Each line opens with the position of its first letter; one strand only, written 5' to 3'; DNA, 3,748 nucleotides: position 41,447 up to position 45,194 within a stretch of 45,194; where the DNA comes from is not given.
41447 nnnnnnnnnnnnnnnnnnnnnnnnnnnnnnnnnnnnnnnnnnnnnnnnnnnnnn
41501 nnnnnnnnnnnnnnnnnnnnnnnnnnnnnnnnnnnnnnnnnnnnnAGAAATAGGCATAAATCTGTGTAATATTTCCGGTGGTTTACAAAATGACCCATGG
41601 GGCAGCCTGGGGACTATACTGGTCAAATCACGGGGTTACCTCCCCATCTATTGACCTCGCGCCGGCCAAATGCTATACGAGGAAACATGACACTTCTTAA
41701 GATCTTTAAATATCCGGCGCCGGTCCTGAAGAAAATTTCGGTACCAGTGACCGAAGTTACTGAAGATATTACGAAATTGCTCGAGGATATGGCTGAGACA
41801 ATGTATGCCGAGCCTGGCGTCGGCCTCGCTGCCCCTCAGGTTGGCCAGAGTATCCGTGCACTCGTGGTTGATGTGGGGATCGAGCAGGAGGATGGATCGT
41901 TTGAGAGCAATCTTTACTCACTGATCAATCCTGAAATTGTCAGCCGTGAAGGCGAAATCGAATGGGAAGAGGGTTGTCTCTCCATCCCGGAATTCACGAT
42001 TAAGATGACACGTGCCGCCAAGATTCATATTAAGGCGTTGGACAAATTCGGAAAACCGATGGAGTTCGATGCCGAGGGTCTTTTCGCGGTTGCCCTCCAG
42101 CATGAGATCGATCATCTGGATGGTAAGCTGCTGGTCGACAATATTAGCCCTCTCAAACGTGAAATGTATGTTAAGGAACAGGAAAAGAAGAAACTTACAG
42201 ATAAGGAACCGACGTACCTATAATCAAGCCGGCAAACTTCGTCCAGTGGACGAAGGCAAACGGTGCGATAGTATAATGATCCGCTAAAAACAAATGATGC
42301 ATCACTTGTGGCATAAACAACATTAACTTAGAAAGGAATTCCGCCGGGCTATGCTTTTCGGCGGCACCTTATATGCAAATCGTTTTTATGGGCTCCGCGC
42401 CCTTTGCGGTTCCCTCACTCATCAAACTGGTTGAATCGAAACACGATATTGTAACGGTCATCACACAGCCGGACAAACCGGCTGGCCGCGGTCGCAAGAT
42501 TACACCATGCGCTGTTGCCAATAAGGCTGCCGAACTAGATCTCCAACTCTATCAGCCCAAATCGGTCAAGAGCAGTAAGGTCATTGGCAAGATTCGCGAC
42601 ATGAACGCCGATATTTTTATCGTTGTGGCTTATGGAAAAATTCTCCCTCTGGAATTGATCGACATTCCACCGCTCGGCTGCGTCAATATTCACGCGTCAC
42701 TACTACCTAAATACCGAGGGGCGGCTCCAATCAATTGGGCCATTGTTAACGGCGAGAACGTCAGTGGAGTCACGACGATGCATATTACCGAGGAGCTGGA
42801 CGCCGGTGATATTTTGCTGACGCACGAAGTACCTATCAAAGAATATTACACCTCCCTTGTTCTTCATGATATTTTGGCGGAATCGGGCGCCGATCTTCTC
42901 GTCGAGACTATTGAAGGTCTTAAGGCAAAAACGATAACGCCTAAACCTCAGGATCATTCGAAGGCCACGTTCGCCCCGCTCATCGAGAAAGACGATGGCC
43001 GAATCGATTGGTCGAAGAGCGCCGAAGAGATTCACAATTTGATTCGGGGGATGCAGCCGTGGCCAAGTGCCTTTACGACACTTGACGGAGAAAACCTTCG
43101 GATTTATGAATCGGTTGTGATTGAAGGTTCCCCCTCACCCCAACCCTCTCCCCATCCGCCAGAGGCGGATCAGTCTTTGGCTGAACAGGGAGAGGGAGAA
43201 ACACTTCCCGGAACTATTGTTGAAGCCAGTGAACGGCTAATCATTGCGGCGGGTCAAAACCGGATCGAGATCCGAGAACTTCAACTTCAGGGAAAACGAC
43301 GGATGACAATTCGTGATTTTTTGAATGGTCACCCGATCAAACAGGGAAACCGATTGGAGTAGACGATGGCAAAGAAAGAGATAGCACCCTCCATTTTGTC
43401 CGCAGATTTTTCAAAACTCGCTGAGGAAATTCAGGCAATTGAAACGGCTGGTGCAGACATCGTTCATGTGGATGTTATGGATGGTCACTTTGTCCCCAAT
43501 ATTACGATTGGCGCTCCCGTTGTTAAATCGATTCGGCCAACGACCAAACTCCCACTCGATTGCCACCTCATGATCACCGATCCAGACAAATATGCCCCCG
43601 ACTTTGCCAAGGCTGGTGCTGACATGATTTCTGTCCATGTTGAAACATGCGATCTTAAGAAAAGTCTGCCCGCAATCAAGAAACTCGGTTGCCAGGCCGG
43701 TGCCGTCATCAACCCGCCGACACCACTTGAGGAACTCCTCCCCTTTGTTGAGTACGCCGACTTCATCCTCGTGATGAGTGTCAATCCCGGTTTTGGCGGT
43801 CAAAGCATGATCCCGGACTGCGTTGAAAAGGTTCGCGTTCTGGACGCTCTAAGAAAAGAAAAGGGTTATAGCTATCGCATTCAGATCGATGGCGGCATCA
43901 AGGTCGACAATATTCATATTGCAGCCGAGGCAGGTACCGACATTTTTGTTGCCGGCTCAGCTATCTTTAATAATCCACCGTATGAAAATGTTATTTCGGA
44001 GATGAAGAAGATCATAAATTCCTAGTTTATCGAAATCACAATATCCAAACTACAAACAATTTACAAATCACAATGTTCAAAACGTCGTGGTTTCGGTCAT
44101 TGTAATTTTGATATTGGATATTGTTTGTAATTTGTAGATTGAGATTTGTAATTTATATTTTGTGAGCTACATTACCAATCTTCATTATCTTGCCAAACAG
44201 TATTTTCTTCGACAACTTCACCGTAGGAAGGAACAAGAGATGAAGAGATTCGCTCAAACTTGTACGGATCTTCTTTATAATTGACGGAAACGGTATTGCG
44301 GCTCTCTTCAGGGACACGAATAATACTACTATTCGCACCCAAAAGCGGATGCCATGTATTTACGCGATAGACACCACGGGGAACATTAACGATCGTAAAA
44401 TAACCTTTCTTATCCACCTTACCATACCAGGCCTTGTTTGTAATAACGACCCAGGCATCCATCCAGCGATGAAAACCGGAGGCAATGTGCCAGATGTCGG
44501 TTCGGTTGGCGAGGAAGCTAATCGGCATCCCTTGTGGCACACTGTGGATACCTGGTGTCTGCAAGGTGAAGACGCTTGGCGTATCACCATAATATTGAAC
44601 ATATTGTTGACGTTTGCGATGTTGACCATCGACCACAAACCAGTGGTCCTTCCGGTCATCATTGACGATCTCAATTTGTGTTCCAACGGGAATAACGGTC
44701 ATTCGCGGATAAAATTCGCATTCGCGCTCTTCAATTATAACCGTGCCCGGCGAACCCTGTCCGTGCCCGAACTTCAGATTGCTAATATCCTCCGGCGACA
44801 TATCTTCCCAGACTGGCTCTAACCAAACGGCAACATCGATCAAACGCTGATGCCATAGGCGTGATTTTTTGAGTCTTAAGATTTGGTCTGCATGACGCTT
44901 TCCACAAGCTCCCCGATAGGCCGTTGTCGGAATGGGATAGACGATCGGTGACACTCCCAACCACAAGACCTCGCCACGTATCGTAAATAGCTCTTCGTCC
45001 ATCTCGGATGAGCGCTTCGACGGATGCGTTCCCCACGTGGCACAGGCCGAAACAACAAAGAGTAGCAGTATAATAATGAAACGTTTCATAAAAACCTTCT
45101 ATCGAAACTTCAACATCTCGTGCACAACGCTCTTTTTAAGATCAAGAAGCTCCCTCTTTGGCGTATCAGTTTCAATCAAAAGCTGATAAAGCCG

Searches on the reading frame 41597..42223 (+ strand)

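Call 9: search_protein_families(library=pfam, proteins=[window:41597-42223:+], max_evalue=0.01)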
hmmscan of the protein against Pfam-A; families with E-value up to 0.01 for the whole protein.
window:41597-42223:+ (208 aa): 1 family
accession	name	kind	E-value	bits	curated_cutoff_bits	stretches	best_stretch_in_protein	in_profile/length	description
PF01327.26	Pep_deformylase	-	2.2e-48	164.2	22.8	1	34-188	2-155/156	Polypeptide deformylase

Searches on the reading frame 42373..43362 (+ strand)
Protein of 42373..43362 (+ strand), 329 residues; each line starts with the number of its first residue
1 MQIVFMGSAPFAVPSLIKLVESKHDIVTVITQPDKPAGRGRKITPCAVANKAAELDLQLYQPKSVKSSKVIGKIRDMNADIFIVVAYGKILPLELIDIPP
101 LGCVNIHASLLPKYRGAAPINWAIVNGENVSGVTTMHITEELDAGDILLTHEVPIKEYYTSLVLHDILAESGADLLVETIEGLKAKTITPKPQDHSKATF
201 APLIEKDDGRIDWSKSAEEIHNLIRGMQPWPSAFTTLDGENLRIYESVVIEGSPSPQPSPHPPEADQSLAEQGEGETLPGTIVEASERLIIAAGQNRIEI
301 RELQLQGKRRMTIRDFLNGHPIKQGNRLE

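Call 12: search_protein_families(library=pfam, proteins=[window:42373-43362:+], max_evalue=0.001)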
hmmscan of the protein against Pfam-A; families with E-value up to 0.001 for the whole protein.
window:42373-43362:+ (329 aa): 2 families
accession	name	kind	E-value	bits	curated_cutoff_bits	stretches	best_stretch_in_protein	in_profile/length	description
PF00551.24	Formyl_trans_N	-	2.2e-41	142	26.1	1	1-180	1-181/181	Formyl transferase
PF02911.23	Formyl_trans_C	-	3.5e-29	101.4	21.1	1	204-320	2-99/100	Formyl transferase, C-terminal domain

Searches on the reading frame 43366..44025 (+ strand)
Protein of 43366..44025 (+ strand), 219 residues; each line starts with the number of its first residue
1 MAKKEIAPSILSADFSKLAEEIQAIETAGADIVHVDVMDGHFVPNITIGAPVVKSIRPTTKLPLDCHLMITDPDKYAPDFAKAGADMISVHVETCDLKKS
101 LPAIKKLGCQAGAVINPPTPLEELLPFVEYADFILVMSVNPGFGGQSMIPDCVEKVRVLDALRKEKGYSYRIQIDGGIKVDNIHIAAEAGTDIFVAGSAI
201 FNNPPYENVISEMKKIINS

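Call 12: search_protein_families(library=pfam, proteins=[window:43366-44025:+], max_evalue=0.001)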
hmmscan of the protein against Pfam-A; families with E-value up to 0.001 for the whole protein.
window:43366-44025:+ (219 aa): 1 family
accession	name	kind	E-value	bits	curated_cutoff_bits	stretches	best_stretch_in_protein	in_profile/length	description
PF00834.25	Ribul_P_3_epim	-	2.3e-78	262.6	21.1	1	5-201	1-198/198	Ribulose-phosphate 3 epimerase family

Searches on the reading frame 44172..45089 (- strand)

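Call 9: search_protein_families(library=pfam, proteins=[window:44172-45089:-], max_evalue=0.01)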
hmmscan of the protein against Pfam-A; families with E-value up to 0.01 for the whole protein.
window:44172-45089:- (305 aa): 2 families
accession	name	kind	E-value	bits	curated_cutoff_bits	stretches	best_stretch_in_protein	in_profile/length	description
PF23509.1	MSMEG_3727_PQQ-assoc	-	0.0045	16.9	27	1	115-182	45-114/152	MSMEG_3727, PQQ-associated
PF14686.12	fn3_3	-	0.0048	17.1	24.4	0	222-254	28-60/75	Polysaccharide lyase family 4, domain II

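Call 51: search_protein_families(library=ncbifam, proteins=[window:44172-45089:-], max_evalue=0.01)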
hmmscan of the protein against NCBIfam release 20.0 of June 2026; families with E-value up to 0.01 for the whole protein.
window:44172-45089:- (305 aa): 1 family
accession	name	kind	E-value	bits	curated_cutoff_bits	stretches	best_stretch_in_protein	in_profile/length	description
TIGR04339.1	PQQ_MSMEG_3727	hypoth_equivalog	0.0066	16.1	75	0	116-182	45-113/151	MSMEG_3727 family PQQ-associated protein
